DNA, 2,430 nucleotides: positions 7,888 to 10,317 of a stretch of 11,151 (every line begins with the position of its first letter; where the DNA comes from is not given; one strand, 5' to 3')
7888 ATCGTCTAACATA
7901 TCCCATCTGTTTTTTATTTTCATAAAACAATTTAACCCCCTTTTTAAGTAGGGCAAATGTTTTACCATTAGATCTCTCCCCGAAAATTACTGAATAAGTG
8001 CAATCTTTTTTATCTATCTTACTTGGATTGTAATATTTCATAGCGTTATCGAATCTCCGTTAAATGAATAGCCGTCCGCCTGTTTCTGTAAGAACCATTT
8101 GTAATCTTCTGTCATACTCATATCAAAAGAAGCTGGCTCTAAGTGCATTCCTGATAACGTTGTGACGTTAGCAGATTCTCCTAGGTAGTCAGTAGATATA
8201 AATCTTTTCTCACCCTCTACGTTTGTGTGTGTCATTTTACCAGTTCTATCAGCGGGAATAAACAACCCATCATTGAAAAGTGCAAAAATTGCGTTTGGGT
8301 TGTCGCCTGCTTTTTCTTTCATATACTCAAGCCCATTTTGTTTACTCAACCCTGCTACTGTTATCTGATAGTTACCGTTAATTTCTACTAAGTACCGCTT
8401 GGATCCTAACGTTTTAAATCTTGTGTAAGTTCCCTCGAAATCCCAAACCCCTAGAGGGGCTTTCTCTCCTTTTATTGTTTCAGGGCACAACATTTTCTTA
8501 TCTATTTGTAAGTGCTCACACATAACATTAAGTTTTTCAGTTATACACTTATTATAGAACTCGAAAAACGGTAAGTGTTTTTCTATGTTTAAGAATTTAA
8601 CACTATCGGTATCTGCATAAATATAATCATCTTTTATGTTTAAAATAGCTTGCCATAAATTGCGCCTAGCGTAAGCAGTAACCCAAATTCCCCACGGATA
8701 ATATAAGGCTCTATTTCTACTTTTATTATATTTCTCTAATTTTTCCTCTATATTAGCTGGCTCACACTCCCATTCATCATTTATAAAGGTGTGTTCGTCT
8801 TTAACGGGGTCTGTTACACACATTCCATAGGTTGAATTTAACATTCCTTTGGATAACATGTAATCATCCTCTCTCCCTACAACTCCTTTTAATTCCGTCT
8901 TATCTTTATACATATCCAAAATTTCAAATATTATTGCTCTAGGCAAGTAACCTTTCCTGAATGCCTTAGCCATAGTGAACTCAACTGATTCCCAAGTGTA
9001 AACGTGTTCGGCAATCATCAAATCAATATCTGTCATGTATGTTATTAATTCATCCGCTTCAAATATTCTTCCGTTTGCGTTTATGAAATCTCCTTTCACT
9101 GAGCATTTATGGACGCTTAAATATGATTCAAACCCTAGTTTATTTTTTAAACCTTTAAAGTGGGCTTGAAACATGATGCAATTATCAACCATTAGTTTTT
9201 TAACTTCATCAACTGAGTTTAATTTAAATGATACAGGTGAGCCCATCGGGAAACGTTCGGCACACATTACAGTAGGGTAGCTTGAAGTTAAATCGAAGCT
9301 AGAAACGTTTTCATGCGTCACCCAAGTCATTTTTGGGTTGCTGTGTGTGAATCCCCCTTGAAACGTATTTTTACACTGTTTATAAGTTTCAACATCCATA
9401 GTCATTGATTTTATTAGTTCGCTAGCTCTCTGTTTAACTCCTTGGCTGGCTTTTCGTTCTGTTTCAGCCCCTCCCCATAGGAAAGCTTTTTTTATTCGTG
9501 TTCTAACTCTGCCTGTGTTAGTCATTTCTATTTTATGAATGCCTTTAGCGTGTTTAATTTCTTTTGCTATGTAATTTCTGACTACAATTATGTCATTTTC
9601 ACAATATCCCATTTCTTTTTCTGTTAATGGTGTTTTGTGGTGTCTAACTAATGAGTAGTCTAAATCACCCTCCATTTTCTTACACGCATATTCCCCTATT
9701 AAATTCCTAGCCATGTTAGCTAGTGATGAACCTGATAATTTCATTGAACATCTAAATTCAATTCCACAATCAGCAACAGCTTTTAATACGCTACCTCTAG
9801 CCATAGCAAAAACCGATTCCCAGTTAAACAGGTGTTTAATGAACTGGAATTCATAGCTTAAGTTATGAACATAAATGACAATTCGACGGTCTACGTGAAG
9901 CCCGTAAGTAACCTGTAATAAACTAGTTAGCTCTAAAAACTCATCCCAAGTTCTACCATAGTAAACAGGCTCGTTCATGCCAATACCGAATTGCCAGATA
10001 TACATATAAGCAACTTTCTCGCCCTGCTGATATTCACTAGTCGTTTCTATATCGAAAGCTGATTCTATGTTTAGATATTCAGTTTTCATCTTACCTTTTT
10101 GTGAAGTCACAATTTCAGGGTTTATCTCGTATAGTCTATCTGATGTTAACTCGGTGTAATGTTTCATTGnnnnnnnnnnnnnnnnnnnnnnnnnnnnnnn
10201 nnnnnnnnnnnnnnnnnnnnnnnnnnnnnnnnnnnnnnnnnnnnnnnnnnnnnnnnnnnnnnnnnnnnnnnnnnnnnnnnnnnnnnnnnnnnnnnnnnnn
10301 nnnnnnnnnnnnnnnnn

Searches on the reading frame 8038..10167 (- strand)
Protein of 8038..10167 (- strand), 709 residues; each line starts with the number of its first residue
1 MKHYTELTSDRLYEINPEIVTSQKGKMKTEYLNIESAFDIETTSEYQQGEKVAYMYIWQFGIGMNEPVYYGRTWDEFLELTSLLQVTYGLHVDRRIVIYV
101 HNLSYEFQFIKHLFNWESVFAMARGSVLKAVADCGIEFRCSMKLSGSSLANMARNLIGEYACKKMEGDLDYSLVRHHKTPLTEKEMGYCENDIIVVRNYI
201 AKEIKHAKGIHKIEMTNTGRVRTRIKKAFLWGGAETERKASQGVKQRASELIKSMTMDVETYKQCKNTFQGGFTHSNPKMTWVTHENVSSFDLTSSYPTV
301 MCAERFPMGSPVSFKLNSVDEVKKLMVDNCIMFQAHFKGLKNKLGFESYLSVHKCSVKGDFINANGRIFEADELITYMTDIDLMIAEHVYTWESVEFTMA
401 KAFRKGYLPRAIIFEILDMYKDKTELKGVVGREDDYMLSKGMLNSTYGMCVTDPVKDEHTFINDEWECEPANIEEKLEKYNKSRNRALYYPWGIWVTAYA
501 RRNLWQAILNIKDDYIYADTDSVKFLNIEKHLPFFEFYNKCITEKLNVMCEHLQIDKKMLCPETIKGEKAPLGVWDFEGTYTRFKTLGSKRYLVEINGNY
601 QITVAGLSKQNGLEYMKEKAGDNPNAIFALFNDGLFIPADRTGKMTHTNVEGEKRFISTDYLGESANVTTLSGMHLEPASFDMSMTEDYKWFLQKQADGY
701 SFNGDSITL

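Call 8: search_protein_families(library=pfam, proteins=[window:8038-10167:-], max_evalue=0.1)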
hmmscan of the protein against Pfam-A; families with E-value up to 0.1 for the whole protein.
window:8038-10167:- (709 aa): 2 families
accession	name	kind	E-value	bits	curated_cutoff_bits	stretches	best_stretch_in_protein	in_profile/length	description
PF03175.18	DNA_pol_B_2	-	4.7e-19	69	25.8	1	168-486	124-421/468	DNA polymerase type B, organellar and viral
PF01612.26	DNA_pol_A_exo1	-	0.0036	17.6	23.6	1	83-198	64-163/173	3'-5' exonuclease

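Call 9: search_protein_families(library=phrogs, proteins=[window:8038-10167:-], max_evalue=0.01)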
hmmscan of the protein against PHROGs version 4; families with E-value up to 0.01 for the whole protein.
window:8038-10167:- (709 aa): 1 family
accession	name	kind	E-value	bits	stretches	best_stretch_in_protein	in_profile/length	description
phrog_1907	-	DNA, RNA and nucleotide metabolism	5.8e-76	257.4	1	35-665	16-604/629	DNA polymerase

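Call 23: find_related_loci(query=window:8038-10167:-, collection=viral_contigs, flank=10000)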
Query window:8038-10167:- (709 aa) in viral_contigs; peptide patterns used: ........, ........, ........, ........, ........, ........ (x = any residue, [..] = any of these).
8 stretches matched a pattern; 8 encode a relative of the query (tblastn E <= 1e-3); 8 distinct loci.
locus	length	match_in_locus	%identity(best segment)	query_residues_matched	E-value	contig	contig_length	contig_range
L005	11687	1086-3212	74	1-709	0e+0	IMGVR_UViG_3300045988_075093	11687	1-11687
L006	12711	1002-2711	35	24-621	5e-86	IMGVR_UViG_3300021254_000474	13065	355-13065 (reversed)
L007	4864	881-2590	35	24-621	4e-86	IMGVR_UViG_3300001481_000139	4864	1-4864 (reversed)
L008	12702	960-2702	35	13-621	2e-83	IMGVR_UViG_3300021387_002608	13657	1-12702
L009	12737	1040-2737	35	28-621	8e-83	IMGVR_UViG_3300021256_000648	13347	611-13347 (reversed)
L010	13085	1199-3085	33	28-694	3e-82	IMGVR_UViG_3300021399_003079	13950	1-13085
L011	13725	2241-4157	33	31-693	4e-80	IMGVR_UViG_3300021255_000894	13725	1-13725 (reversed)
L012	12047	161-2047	33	28-694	1e-79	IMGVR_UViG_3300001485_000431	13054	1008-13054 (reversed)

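Call 38: find_related_loci(query=window:8038-10167:-, collection=metagenome_contigs, flank=10000)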
Query window:8038-10167:- (709 aa) in metagenome_contigs; peptide patterns used: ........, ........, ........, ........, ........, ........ (x = any residue, [..] = any of these).
46 stretches matched a pattern; 31 encode a relative of the query (tblastn E <= 1e-3); 31 distinct loci.
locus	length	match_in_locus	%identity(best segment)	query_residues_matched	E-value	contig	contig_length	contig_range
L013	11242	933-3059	75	1-709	0e+0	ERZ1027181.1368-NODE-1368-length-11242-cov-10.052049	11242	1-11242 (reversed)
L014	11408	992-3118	74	1-709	0e+0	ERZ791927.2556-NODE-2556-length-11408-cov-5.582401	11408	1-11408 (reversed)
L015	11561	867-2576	36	24-621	2e-90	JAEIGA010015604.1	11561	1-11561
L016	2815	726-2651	33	13-693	9e-91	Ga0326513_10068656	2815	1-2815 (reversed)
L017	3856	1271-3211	32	17-693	1e-88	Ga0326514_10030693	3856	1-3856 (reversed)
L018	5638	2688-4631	32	17-694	4e-88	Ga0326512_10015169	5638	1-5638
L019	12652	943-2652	35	24-621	1e-85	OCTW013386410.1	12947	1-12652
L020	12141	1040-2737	35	28-621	2e-82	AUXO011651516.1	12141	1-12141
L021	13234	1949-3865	33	31-693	1e-80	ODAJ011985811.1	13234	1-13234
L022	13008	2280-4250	31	7-693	2e-80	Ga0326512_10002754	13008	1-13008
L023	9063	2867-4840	32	4-689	5e-80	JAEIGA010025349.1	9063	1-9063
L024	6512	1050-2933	33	31-697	6e-80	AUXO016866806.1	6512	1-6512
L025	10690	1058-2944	33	28-694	9e-79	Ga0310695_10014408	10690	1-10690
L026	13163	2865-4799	31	14-693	1e-75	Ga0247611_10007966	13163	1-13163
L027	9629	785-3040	31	22-699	1e-69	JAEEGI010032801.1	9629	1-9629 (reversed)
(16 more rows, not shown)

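Call 46: search_dna_similar(query=window:8038-10167:-, collection=phages, mode=protein, max_rows=15)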
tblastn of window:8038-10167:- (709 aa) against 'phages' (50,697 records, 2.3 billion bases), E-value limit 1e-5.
Records with a match: 179; places in all: 179; records where one place covers at least 80% of the query: 40.
Best place of each record, by identity: <60% 179.
By first word of the organism name: Bacillus 101; Bacteriophage 20; Clostridium 16; Curtobacterium 10; Salmonella 8; Bifidobacterium 4; Enterococcus 3; Amedibacillus 2; Actinomyces 2; Streptococcus 2; and 9 more.
By host as written in the record: - 43; Bacillus subtilis 13; Bacillus cereus 11; Bacillus thuringiensis subsp. kurstaki ATCC 33679 7; Curtobacterium flaccumfaciens NRRL B-729 SEA 6; Bacillus thuringiensis subspecies kurstaki 6; Clostridium perfringens 5; Salmonella enterica subsp. enterica serovar Enteritidis PT1 4; and 46 more.
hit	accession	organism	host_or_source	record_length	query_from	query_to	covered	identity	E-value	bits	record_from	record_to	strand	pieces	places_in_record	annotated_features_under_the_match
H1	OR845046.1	Salmonella phage S.Ent 1-35-3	Salmonella enterica subsp. enterica ...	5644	1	699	99%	52.3%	0e+0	732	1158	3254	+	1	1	record has no annotation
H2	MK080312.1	Salmonella phage Astrid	Salmonella enterica subsp. enterica ...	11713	1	699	99%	52.2%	0e+0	743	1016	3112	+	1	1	DNA polymerase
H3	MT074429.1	Salmonella phage astrithr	Salmonella enterica subsp. enterica ...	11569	1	699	99%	52.2%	0e+0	742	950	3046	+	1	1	hypothetical protein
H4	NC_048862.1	Salmonella phage astrithr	Salmonella enterica subsp. enterica ...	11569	1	699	99%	52.2%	0e+0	742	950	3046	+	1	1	DNA polymerase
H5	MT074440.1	Salmonella phage assan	Salmonella enterica subsp. enterica ...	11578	1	699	99%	52.2%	0e+0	741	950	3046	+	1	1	hypothetical protein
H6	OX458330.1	Acinetobacter phage Phanie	wastewater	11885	1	704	99%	51.7%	0e+0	711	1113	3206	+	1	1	DNA polymerase, phage-associated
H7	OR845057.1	Salmonella phage S.Ent 1-35-3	Salmonella enterica subsp. enterica ...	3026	1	689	97%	52.2%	0e+0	719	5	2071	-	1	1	record has no annotation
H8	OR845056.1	Salmonella phage S.Ent 1-35-3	Salmonella enterica subsp. enterica ...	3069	1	684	96%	52.5%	0e+0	730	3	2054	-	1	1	record has no annotation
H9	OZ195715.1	Vibrio phage K58 g2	Seawater and oysters mix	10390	1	704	99%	50.7%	0e+0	711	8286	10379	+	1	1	DNA polymerase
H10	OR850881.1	Salmonella phage S.Kent 1-2-1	Salmonella enterica subsp. enterica ...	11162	1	704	99%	48.0%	0e+0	672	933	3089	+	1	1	record has no annotation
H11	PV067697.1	Enterobacter phage Entb_47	Enterobacter hormaechei 156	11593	1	704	99%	47.9%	0e+0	641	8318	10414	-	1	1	hypothetical protein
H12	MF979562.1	Pectobacterium phage DU_PP_III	Pectobacterium sp.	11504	30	704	95%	47.6%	0e+0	633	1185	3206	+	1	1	DNA polymerase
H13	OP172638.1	Amedibacillus phage AD70P2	Amedibacillus_QUJU_s CSC70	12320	18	680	94%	33.5%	1e-79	283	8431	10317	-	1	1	DNA polymerase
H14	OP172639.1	Amedibacillus phage AD70P3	Amedibacillus_QUJU_s CSC70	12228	18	680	94%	33.2%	3e-81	288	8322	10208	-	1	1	DNA polymerase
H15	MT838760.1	Bacteriophage sp.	human fecal samples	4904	26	693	94%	32.8%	1e-83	295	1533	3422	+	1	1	record has no annotation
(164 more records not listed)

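Call 52: get_annotated_region(hit=H9, flank=12000)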
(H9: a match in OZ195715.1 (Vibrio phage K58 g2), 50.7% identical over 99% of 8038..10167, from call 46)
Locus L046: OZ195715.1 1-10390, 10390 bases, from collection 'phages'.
description: Vibrio phage K58 g2 genome assembly, chromosome: VPK58_g2_1.
organism: Vibrio phage K58 g2 (NCBI taxid 3105776)
taxonomy: Viruses
host: -; source: Seawater and oysters mix; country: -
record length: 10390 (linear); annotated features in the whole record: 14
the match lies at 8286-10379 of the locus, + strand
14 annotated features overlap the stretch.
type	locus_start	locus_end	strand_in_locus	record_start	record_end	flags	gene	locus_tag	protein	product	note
CDS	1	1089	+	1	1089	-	-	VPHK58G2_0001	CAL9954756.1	terminase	-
CDS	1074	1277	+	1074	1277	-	-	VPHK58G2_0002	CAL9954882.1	hypothetical protein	-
CDS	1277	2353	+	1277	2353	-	-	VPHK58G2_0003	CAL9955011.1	hypothetical protein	-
CDS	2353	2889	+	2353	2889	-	-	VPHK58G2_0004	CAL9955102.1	hypothetical protein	-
CDS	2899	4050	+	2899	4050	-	-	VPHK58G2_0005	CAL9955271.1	major head protein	-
CDS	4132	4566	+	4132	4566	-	-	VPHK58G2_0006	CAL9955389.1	hypothetical protein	-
CDS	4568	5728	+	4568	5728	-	-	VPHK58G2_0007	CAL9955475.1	hypothetical protein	-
CDS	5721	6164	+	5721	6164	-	-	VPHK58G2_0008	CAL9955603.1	endolysin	-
CDS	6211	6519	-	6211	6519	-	-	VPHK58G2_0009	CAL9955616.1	hypothetical protein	-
CDS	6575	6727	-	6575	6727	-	-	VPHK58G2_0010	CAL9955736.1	hypothetical protein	-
CDS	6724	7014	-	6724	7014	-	-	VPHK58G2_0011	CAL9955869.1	hypothetical protein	-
CDS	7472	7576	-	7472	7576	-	-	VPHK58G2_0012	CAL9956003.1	hypothetical protein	-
CDS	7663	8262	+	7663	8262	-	-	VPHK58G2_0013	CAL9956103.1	hypothetical protein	-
CDS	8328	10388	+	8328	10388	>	-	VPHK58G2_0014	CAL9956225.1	DNA polymerase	-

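Call 53: get_annotated_region(hit=H11, flank=12000)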
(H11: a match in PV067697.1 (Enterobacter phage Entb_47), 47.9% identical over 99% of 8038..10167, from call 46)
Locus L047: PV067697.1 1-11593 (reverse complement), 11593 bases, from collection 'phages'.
description: Enterobacter phage Entb_47, complete genome.
organism: Enterobacter phage Entb_47 (NCBI taxid 3394619)
taxonomy: Viruses
host: Enterobacter hormaechei 156; source: wastewater; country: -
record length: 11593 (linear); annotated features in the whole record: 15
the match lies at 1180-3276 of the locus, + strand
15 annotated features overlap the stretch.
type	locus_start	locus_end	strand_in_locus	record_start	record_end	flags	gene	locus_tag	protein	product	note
CDS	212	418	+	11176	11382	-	-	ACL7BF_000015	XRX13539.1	hypothetical protein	-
CDS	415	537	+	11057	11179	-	-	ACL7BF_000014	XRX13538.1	hypothetical protein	-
CDS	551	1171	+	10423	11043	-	-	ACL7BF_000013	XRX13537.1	hypothetical protein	-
CDS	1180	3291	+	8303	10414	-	-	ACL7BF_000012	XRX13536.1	hypothetical protein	-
CDS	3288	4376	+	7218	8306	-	-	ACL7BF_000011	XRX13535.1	hypothetical protein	-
CDS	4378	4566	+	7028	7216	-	-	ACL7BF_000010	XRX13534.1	hypothetical protein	-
CDS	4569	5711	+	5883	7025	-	-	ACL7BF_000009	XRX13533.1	hypothetical protein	-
CDS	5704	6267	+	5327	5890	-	-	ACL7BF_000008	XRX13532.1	hypothetical protein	-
CDS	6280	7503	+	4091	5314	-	-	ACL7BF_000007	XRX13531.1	hypothetical protein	-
CDS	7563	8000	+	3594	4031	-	-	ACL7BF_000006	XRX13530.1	hypothetical protein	-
CDS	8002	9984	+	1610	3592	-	-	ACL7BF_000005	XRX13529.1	hypothetical protein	-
CDS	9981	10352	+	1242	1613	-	-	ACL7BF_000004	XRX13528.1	L-alanyl-D-glutamate peptidase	-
CDS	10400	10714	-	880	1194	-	-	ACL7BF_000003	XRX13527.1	hypothetical protein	-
CDS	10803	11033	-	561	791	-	-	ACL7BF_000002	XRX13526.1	hypothetical protein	-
CDS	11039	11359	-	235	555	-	-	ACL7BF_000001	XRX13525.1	hypothetical protein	-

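Call 54: get_annotated_region(hit=H12, flank=12000)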
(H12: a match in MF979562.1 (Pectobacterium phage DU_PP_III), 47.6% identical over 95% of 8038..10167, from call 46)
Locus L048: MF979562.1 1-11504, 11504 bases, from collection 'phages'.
description: Pectobacterium phage DU_PP_III, complete genome.
organism: Pectobacterium phage DU_PP_III (NCBI taxid 2041490)
taxonomy: Viruses; Duplodnaviria; Heunggongvirae; Uroviricota; Caudoviricetes; Astrithrvirus
host: Pectobacterium sp.; source: -; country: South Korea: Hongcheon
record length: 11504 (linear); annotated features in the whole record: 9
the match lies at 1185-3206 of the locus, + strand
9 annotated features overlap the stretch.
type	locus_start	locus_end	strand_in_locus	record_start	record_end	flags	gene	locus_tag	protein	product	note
repeat_region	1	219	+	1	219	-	-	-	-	-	long terminal repeat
CDS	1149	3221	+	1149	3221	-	-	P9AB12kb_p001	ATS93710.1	DNA polymerase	-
CDS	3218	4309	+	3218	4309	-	-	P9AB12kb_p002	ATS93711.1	DNA encapsidation protein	-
CDS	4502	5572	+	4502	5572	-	-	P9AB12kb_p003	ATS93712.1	hypothetical protein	-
CDS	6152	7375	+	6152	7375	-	-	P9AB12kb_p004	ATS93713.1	hypothetical protein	-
CDS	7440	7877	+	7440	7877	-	-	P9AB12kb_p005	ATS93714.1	hypothetical protein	-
CDS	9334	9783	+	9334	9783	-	-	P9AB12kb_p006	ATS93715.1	Exo-glucosaminidase lytG precursor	-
CDS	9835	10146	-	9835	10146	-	-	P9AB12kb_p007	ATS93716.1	hypothetical protein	-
repeat_region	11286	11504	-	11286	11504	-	-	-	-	-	long terminal repeat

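Call 55: get_annotated_region(hit=H10, flank=12000)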
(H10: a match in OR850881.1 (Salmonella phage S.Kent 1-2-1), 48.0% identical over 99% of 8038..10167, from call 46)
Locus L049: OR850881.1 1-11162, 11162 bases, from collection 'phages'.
description: UNVERIFIED_ORG: Salmonella phage S.Kent 1-2-1 clone NODE_9_length_11162_cov_211.266038 genomic sequence.
organism: Salmonella phage S.Kent 1-2-1 (NCBI taxid 3113840)
taxonomy: Viruses
host: Salmonella enterica subsp. enterica serovar Kentucky; source: wastewater; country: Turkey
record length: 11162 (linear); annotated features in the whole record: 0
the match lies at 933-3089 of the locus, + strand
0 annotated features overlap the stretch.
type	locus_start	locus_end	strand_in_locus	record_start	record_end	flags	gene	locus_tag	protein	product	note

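Call 81: find_related_loci(query=window:8038-10167:-, collection=genome_contigs, flank=10000)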
Query window:8038-10167:- (709 aa) in genome_contigs; peptide patterns used: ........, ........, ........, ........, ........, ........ (x = any residue, [..] = any of these).
17 stretches matched a pattern; 4 encode a relative of the query (tblastn E <= 1e-3); 4 distinct loci.
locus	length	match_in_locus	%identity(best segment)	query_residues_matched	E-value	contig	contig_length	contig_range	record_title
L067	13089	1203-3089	33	28-694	4e-81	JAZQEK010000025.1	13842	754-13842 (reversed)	MAG: Acetatifactor sp. isolate T1900044634_TS20190100.MAGScoT_cleanbin_000009 SGB_1112_k141_14389, whole genome shotgun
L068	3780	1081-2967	33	28-694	3e-80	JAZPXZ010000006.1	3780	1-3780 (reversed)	MAG: Wujia sp. isolate T1900044649_TS20190115.MAGScoT_cleanbin_000010 SGB_1400_k141_261023, whole genome shotgun sequenc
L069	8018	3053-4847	33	19-644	2e-67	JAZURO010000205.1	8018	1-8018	MAG: Eubacteriales bacterium isolate T1900044851_TS20190317.MAGScoT_cleanbin_000019 SGB_3023_k141_1510317, whole genome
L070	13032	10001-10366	24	359-480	4e-4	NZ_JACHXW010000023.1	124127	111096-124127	Paenibacillus endophyticus strain CECT 8234 Ga0372411_23, whole genome shotgun sequence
